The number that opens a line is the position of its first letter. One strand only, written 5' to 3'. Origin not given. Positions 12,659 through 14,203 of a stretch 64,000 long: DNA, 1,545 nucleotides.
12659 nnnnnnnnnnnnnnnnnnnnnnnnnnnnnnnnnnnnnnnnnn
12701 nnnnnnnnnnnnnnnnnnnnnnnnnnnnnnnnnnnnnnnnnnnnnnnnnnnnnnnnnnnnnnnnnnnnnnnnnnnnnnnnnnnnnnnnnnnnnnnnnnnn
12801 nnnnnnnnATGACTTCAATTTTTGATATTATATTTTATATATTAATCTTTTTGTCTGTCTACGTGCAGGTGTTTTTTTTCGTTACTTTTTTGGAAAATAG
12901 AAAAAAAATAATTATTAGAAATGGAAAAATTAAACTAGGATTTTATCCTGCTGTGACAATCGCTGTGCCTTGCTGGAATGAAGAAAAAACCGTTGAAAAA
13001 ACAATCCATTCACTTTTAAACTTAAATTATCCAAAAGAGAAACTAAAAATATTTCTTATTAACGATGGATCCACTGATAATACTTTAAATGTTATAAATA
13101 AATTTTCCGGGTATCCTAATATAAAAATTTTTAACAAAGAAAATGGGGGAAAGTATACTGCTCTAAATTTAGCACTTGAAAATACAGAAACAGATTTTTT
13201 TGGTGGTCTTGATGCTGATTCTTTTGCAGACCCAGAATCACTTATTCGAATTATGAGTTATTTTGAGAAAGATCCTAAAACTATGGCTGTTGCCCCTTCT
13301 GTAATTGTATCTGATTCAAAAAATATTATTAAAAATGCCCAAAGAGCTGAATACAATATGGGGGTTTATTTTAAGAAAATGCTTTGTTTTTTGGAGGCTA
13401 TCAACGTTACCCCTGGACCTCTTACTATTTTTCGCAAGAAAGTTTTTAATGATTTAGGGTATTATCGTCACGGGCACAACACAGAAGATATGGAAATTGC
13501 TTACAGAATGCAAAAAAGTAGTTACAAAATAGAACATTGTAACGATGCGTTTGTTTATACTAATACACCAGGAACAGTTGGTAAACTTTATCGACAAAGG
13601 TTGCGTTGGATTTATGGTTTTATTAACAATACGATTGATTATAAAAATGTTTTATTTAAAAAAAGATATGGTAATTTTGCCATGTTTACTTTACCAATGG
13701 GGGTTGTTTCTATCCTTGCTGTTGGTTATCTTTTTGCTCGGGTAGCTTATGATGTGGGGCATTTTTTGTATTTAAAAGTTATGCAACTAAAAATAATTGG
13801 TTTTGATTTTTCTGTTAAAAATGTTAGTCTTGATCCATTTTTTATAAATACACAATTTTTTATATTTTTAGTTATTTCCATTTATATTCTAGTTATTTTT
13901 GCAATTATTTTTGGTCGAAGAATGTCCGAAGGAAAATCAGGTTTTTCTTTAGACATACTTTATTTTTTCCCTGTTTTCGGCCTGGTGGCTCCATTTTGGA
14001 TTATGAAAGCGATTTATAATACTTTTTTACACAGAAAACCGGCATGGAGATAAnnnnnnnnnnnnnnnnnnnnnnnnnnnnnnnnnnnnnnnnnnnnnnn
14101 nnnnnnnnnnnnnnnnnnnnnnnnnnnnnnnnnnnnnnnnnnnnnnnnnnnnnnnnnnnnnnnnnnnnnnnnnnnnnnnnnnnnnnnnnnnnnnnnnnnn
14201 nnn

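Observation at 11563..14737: Thiol-disulfide / exopolysaccharide cluster: DsbA-like, Cys-rich DUF378, processive GT2 (QRLRW), second membrane thioredoxin-like protein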

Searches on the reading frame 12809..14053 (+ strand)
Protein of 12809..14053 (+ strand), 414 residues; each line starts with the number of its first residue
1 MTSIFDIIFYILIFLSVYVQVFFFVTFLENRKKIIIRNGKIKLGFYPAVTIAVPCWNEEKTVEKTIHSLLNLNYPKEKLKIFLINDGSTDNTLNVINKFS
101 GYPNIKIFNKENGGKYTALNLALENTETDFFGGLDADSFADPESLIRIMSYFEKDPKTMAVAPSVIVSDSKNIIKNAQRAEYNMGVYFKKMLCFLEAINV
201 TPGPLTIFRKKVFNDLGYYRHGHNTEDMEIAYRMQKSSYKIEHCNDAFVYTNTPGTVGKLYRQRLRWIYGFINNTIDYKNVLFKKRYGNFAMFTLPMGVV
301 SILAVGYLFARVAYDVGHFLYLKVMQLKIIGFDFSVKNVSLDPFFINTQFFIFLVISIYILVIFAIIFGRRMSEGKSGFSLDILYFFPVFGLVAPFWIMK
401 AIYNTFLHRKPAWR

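Call 3: search_protein_families(library=pfam, proteins=[window:12809-14053:+], max_evalue=1)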
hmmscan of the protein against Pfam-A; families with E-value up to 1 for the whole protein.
window:12809-14053:+ (414 aa): 10 families
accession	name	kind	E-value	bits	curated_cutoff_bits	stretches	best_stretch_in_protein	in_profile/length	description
PF00535.33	Glycos_transf_2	-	6.6e-32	111.2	23.3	1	50-216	1-167/168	Glycosyl transferase family 2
PF13641.12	Glyco_tranf_2_3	-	1.1e-28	101.2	27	1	47-270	1-230/230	Glycosyltransferase like family 2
PF13632.12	Glyco_trans_2_3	-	5.5e-21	75.7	27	1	134-351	5-183/198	Glycosyl transferase family group 2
PF10111.15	Glyco_tranf_2_2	-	1.1e-08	35.4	27.3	1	51-253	2-218/276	Glycosyltransferase like family 2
PF13506.12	Glyco_transf_21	-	1e-06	28.8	21.7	1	115-267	18-172/174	Glycosyl transferase family 21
PF03142.21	Chitin_synth_2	-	3.1e-06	26.6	27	0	50-87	28-66/527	Chitin synthase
PF03552.20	Cellulose_synt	-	0.02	13.9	24.7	0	63-98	19-54/722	Cellulose synthase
PF03452.20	Anp1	-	0.04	13.8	28.8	1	48-98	22-74/263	Anp1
PF25696.1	Phage_Gp168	-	0.048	14.3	27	1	208-227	4-23/59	Bacteriophage beta-clamp binding protein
PF21451.2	NCAP_ISAV_N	-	0.2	12.4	27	1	89-143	8-61/90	Salmon anemia virus nucleoprotein N-terminal domain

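Call 4: search_protein_families(library=ncbifam, proteins=[window:12809-14053:+], max_evalue=1)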
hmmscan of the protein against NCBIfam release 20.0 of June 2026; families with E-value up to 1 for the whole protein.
window:12809-14053:+ (414 aa): 28 families (the best 25 are shown)
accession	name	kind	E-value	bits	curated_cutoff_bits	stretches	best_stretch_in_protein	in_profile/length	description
TIGR03937.1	PgaC_IcaA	equivalog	5.7e-51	173.8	422.3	1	6-408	3-393/407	poly-beta-1,6-N-acetyl-D-glucosamine synthase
TIGR03111.1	glyc2_xrt_Gpos1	hypoth_equivalog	8e-25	87.5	363.95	1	25-399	27-401/439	TIGR03111 family XrtG-associated glycosyltransferase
TIGR03030.1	CelA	equivalog_domain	9.1e-18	63.6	699.1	1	11-285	93-390/714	UDP-forming cellulose synthase catalytic subunit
TIGR04242.1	nodulat_NodC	equivalog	7.6e-15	54.8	550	1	7-277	11-290/395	chitooligosaccharide synthase NodC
NF008558.0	PRK11498.1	equivalog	4.9e-14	51.2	992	1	19-272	248-502/872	UDP-forming cellulose synthase catalytic subunit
NF047683.1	TeichurnBiosyTuaG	equivalog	6.6e-13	48.9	400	1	47-175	6-134/252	teichuronic acid biosynthesis protein TuaG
NF007482.0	PRK10073.1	equivalog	1.1e-12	47.6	423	1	48-156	7-114/334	glycosyltransferase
TIGR03965.1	mycofact_glyco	equivalog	1.1e-12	47.6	280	1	46-264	73-293/467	mycofactocin biosynthesis glycosyltransferase MftF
NF041875.1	EPS_EpsD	equivalog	5.8e-12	45.7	370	1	50-256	2-211/325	exopolysaccharide biosynthesis glycosyltransferase EpsD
TIGR04283.1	glyco_like_mftF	equivalog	1.4e-10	41.1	182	1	50-244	2-178/221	TIGR04283 family arsenosugar biosynthesis glycosyltransferase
NF053846.1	glyco_with_XrtP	equivalog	1.6e-09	37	520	2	50-108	44-100/440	XrtP-associated glycosyltransferase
TIGR03469.1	HpnB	hypoth_equivalog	7.8e-09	35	379.25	1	14-98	8-94/386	hopene-associated glycosyltransferase HpnB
NF038302.1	EPS_HpsE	equivalog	9.4e-09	34.7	300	1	49-247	3-218/307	hormogonium polysaccharide biosynthesis glycosyltransferase HpsE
NF053739.1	GlytfEpsEBac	equivalog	3e-08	33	450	1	47-173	1-128/265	glycosyltransferase EpsE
NF041865.1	EpsU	equivalog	9.9e-08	31.4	700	1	22-145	18-140/394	exopolysaccharide biosynthesis GT2 family glycosyltransferase EpsU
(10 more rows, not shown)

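Call 36: search_solved_structures(query=window:12809-14050:+, max_evalue=0.001, show_alignments=2)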
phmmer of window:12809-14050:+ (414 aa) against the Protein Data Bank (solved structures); distinct sequences matched with E-value up to 0.001: 22.
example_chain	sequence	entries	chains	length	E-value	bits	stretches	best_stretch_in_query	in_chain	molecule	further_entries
2z87_A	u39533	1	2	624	2.1e-18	69.8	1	31-190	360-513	Chondroitin synthase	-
2z86_A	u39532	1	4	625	2.1e-18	69.8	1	31-190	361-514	Chondroitin synthase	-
6p61_A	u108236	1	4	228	1.3e-15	60.6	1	46-174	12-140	Glycosyltransferase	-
5tze_C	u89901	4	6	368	4.5e-11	45.6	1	50-153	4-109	Glycosyl transferase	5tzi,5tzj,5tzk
5tz8_A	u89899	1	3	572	9.9e-11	44.5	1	50-153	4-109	Glycosyl transferase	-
3bcv_A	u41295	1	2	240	1.8e-09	40.4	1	45-149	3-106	Putative glycosyltransferase protein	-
6yv7_B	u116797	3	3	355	2.5e-09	39.9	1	45-240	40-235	Glycosyl transferase, family 2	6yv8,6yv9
6yv7_A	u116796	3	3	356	2.5e-09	39.9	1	45-240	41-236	Glycosyl transferase, family 2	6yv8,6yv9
7lby_A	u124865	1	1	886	6.4e-09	38.6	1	18-302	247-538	Cellulose synthase catalytic subunit [UDP-forming]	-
9b8v_E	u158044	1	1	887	6.4e-09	38.6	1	18-302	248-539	Cellulose synthase catalytic subunit [UDP-forming]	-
9fmv_A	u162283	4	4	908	6.7e-09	38.5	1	18-302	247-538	Cellulose synthase catalytic subunit [UDP-forming]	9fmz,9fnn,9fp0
5hea_A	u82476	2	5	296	3.7e-08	36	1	49-161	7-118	Putative glycosyltransferase (GalT1)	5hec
5ej1_A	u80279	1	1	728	2.2e-07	33.5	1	115-288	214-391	Putative cellulose synthase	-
4hg6_A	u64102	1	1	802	2.9e-07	33.1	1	115-288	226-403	Cellulose Synthase Subunit A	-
4p00_A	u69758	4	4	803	3e-07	33.1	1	115-288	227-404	Cellulose Synthase A subunit | Cellulose Synthase subunit A | Putative cellulose synthase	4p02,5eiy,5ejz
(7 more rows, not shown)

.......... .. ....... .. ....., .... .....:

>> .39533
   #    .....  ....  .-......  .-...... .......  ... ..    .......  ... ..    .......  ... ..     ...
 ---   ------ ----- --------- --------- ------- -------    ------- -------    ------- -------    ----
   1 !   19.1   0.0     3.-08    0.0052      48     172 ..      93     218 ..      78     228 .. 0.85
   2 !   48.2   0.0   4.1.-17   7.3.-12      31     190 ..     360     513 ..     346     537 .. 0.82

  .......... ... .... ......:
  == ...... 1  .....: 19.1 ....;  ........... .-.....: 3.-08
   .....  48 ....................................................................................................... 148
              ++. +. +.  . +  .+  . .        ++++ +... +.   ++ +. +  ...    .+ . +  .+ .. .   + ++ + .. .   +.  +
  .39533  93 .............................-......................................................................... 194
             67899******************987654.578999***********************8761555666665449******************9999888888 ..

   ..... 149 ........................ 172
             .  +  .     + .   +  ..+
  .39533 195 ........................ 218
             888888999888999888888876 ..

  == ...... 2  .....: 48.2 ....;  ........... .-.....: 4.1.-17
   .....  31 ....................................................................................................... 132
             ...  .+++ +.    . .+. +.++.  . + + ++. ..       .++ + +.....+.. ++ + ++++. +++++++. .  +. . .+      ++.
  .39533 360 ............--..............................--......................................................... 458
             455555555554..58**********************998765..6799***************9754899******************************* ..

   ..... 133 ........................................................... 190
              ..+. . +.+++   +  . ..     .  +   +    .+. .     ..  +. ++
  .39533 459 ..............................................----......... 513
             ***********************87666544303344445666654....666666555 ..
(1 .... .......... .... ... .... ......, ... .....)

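Call 60: find_homologous_proteins(query=A4)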
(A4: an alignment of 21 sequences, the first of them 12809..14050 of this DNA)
Query A4 (21 sequences) (414 aa, profile of the alignment): 7537 proteins with E <= 0.001 among 8000 candidates; the best 120 are listed.
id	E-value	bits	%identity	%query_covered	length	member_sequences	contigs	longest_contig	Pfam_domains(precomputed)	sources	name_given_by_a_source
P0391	3.6e-210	716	72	100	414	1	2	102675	PF13632.13,PF10111.15,PF13506.14,PF13641.13,PF03142.22,PF01644.24,PF00535.33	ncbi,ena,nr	ncbi:MAG: Glycosyltransferase involved in cell wall bioproteini [Parcubacteria group bacterium Gr01-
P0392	1.2e-207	708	75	100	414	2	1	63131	PF13632.13,PF10111.15,PF13641.13,PF03142.22,PF01644.24,PF00535.33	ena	-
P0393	3.8e-207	706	74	100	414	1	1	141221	PF13632.13,PF10111.15,PF13506.14,PF13641.13,PF03142.22,PF00535.33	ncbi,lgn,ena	-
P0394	4.0e-207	706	76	100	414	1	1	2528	PF13632.13,PF10111.15,PF13506.14,PF13641.13,PF03142.22,PF00535.33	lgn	-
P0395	7.1e-207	705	71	100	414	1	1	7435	PF13632.13,PF10111.15,PF13641.13,PF03142.22,PF01644.24,PF00535.33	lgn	-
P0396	9.6e-207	705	78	100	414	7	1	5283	PF13632.13,PF10111.15,PF13506.14,PF13641.13,PF03142.22,PF00535.33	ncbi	-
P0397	1.1e-206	705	70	100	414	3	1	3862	PF13632.13,PF10111.15,PF13506.14,PF13641.13,PF03142.22,PF01644.24,PF00535.33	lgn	-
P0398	1.6e-206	704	71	100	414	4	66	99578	PF13632.13,PF10111.15,PF13506.14,PF13641.13,PF03142.22,PF01644.24,PF00535.33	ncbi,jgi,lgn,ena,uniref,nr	ncbi:TPA: hypothetical protein DEQ22_02375 [Candidatus Nomurabacteria bacterium]|uniref:Glycosyltran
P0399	2.0e-206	704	75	100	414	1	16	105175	PF13632.13,PF10111.15,PF13506.14,PF13641.13,PF03142.22,PF00535.33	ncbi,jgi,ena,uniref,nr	ncbi:hypothetical protein A3B85_02970 [Candidatus Nomurabacteria bacterium RIFCSPHIGHO2_02_FULL_37_1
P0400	2.8e-206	703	75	100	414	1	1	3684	PF13632.13,PF10111.15,PF13506.14,PF13641.13,PF03142.22,PF00535.33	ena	-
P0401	3.0e-206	703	73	100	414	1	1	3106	PF13632.13,PF10111.15,PF13506.14,PF13641.13,PF03142.22,PF01644.24,PF00535.33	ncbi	-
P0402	3.3e-206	703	77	100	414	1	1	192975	PF13632.13,PF10111.15,PF13506.14,PF13641.13,PF03142.22,PF00535.33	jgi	jgi:cellulose synthase/poly-beta-1,6-N-acetylglucosamine synthase-like glycosyltransferase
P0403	3.4e-206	703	77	100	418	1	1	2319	PF13632.13,PF10111.15,PF13506.14,PF13641.13,PF03142.22,PF00535.33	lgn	-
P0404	3.8e-206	703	80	100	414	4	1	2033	PF13632.13,PF10111.15,PF13506.14,PF13641.13,PF03142.22,PF00535.33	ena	-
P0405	3.9e-206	703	79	100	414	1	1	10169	PF13632.13,PF10111.15,PF13641.13,PF03142.22,PF00535.33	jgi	-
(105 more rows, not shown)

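Call 69: predict_structure(alignment_id=A5)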
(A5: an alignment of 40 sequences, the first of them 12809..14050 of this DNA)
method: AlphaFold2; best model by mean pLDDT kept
length: 414 residues; sequences in the alignment: 40
mean_pLDDT: 82.1   pTM: 0.82
mean pLDDT of the five models: 82.1, 81.2, 77.2, 76.2, 73.3
residues with pLDDT >= 90: 151; 70-90: 200; 50-70: 41; < 50: 22
segments of 3 or more residues with pLDDT < 50: 330-348
pLDDT, mean of each block of 10 residues (from residue 1): 65 75 86 80 95 95 96 97 96 97 97 90 96 93 95 93 86 90 89 73 81 92 72 85 87 88 84 82 74 73 74 73 63 39 44 72 90 81 85 79 77 50
secondary structure, 60 per line:
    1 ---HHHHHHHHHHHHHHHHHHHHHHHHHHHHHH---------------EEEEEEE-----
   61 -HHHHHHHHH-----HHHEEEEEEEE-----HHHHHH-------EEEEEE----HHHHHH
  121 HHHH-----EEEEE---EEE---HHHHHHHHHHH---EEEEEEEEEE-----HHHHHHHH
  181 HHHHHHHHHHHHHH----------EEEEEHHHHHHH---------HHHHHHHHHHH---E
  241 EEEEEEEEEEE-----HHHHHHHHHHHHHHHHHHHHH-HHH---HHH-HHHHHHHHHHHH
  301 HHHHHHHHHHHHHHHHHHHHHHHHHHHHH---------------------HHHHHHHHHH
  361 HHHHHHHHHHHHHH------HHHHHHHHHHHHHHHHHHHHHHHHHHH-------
elements in order: H4-33 E49-55 H62-70 E79-86 H92-97 E105-110 H115-124 E130-134 E138-140 H144-154 E158-167 H173-194 E205-209 H210-216 H226-236 E240-251 H257-277 H289-329 H351-374 H381-407
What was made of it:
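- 12809..14053 (+): Membrane-embedded GT2 synthase with DDGS, DAD, TED and QRLRW motifs. PgaC/IcaA-like by sequence and HAS/BcsA-like by fold. AF2 model pLDDT 82.1 (call 69).
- On Membrane-embedded processive GT2 synthases (BcsA/HAS/CHS type): AF2 pLDDT 82.1 with helices 4-33, 257-277, 289-329, 351-374 and 381-407 (call 69).
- By helix count the GT2 C-terminus could lie outside (call 69).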
